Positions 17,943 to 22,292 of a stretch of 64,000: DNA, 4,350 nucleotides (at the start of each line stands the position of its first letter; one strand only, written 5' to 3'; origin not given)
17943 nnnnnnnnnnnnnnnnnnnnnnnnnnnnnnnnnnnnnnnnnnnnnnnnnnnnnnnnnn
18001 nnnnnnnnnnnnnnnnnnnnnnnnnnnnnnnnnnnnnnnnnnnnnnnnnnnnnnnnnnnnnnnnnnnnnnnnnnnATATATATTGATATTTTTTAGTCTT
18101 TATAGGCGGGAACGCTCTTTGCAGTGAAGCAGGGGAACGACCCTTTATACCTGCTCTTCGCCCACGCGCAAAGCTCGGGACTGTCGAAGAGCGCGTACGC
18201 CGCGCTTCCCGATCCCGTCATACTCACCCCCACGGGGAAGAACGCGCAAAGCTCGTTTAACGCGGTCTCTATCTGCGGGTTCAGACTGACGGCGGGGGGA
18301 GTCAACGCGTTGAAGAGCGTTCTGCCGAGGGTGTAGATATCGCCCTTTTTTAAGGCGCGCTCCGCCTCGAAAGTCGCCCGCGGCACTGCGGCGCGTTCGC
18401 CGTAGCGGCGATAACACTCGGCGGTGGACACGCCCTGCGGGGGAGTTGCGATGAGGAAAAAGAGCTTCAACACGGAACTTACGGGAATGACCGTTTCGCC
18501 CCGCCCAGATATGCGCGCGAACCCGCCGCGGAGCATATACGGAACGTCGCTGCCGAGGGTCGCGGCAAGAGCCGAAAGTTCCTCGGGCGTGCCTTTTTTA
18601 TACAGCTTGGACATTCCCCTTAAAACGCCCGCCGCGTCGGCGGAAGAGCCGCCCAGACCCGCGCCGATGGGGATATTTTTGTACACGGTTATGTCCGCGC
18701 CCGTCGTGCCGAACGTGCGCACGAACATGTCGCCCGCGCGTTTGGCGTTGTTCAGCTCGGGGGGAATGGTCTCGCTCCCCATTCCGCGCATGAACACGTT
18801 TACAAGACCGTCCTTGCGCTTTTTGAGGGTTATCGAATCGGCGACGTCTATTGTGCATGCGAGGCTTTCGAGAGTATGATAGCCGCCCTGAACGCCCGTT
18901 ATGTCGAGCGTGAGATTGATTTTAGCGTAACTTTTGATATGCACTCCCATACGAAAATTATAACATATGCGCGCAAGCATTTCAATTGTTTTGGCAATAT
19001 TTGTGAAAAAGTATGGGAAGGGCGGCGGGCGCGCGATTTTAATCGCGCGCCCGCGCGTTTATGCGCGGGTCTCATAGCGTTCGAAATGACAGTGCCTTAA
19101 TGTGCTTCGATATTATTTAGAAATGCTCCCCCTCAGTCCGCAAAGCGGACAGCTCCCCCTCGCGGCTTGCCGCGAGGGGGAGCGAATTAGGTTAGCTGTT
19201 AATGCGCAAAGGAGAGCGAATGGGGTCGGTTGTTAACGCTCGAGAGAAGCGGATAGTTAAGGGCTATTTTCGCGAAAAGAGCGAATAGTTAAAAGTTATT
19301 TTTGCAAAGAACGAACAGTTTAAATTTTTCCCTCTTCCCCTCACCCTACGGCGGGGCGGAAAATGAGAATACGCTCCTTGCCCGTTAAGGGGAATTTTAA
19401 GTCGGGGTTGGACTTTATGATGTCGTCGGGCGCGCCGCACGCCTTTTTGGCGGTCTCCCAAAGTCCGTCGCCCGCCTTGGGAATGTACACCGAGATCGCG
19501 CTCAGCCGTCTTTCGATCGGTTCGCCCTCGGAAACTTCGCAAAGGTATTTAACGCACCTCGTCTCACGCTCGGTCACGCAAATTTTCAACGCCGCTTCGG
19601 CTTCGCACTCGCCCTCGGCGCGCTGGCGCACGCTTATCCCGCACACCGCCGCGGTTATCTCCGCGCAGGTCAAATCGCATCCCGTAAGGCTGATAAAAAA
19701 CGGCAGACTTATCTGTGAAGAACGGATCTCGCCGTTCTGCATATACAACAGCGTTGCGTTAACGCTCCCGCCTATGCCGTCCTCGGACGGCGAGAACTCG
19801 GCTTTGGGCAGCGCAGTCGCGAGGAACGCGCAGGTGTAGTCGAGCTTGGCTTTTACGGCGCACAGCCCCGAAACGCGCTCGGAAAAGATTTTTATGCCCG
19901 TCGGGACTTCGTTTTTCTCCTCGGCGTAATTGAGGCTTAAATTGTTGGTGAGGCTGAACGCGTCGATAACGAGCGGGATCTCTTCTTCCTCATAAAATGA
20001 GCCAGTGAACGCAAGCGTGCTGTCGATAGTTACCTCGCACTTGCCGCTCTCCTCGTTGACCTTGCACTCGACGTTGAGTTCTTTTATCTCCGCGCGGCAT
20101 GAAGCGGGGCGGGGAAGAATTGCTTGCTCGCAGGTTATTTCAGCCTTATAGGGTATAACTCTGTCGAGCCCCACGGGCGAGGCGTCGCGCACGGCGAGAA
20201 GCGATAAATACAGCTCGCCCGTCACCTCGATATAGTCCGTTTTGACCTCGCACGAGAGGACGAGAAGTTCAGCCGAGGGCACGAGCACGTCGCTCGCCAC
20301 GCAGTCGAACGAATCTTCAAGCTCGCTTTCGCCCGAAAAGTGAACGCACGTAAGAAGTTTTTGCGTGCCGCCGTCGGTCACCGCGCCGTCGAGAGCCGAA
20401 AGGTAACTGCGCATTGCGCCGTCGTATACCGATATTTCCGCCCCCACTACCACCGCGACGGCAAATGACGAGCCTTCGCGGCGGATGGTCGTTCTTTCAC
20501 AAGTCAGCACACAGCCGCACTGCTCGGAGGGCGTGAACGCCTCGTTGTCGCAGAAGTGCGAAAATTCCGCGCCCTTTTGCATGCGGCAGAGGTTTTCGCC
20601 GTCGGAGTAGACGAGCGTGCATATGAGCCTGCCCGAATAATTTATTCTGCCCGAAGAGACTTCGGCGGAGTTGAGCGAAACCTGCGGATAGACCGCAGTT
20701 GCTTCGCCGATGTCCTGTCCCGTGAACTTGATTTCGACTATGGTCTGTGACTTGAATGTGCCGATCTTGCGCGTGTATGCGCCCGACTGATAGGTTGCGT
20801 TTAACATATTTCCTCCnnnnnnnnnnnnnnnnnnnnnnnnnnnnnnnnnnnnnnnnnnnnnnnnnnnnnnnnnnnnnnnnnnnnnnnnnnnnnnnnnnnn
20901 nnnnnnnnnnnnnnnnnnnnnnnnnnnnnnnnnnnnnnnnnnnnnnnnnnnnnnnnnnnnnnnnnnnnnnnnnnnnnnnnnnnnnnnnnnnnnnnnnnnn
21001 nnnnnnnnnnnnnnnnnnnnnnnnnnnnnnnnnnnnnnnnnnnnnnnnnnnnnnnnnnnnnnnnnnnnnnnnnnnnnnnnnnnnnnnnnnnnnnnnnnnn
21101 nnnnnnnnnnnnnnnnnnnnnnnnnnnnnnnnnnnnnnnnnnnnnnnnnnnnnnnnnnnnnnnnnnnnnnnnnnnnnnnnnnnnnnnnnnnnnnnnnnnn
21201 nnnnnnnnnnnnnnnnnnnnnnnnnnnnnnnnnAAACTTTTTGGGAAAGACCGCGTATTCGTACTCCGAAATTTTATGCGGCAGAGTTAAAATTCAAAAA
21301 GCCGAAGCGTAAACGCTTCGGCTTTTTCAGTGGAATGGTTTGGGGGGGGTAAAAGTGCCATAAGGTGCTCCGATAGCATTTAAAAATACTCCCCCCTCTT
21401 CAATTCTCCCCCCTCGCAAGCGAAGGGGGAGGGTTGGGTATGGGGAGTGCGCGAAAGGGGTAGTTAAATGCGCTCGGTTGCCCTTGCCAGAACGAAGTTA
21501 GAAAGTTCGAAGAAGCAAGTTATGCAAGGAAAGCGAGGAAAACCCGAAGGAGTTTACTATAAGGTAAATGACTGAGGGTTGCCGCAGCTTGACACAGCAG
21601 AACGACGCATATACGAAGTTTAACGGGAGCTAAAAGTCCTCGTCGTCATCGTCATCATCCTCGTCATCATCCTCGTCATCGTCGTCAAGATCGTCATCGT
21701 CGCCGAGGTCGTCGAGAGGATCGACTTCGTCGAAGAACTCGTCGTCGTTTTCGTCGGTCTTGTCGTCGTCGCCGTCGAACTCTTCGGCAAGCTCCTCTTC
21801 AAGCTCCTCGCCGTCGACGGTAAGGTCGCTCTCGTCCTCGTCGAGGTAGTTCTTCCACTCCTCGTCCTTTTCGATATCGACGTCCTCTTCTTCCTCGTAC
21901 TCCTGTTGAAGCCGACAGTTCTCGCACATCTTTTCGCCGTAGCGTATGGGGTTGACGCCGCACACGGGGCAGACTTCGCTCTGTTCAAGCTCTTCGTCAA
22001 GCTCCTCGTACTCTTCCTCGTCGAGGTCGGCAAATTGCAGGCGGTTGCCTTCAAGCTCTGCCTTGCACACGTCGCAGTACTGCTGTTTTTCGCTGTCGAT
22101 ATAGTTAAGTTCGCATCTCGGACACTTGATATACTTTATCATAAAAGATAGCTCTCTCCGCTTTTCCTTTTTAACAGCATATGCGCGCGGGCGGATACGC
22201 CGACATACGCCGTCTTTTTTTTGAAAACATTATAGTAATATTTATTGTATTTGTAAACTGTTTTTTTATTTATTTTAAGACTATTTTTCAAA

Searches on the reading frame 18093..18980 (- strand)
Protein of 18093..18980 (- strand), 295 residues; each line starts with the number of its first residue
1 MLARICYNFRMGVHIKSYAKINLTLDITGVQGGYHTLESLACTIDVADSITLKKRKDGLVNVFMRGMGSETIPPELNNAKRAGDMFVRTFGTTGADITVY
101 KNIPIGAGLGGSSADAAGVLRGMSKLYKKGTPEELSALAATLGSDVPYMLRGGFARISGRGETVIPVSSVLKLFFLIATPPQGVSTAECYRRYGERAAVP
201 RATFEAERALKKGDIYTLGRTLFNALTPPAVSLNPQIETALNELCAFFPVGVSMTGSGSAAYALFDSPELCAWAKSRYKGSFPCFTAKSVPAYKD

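Call 45: search_protein_families(library=pfam, proteins=[window:18093-18980:-], max_evalue=0.001)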
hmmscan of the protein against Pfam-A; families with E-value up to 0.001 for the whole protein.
window:18093-18980:- (295 aa): 2 families
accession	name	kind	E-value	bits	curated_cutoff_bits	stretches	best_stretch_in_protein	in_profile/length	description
PF00288.32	GHMP_kinases_N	-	7.1e-15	55.4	22.3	1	79-153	3-87/87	GHMP kinases N terminal domain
PF08544.19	GHMP_kinases_C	-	5.6e-08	33.5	21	1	207-268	2-69/85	GHMP kinases C terminal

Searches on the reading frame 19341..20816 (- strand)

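Call 37: search_protein_families(library=pfam, proteins=[window:19341-20816:-], max_evalue=0.001)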
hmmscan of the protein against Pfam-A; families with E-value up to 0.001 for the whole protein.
window:19341-20816:- (491 aa): 1 family
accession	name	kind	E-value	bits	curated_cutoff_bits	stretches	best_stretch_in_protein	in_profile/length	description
PF12673.12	SipL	-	1.6e-09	38.3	23.6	0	36-108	2-72/78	SipL, SPOCS domain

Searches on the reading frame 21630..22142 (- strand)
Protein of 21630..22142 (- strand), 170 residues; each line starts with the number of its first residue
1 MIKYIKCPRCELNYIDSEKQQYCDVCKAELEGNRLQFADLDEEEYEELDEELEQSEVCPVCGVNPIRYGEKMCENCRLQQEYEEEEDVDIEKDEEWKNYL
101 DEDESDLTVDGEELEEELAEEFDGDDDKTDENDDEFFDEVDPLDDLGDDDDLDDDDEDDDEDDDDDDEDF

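Call 9: search_protein_families(library=ncbifam, proteins=[window:21630-22142:-], max_evalue=0.00001)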
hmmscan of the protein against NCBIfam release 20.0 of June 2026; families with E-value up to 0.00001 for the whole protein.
window:21630-22142:- (170 aa): 0 families

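Call 58: find_encoding_contigs(protein=window:21630-22142:-, flank=4000, max_places=10)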
Protein window:21630-22142:- (170 aa): 7 contigs read that carry it; 7 places shown.
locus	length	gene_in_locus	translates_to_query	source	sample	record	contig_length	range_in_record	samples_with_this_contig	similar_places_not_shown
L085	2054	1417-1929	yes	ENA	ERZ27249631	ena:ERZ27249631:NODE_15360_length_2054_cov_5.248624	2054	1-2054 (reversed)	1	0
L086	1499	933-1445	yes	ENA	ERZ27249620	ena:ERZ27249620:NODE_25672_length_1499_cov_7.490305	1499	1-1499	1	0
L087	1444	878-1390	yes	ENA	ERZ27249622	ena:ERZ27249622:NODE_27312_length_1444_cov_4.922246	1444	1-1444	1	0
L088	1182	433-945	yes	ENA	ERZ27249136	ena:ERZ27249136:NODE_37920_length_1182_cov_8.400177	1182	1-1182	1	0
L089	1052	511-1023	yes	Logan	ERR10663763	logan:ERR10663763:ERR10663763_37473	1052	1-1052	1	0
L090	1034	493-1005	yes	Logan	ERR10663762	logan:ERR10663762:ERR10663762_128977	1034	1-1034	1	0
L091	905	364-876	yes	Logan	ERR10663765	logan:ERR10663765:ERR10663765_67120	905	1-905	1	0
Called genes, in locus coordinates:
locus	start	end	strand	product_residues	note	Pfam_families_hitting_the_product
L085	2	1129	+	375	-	?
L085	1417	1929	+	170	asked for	-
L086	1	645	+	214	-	?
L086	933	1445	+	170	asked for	-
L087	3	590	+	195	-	?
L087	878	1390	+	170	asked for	-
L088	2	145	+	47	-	?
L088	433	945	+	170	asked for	-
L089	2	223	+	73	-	?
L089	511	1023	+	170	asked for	-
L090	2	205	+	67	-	?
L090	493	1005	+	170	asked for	-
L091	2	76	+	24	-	?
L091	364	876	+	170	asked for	-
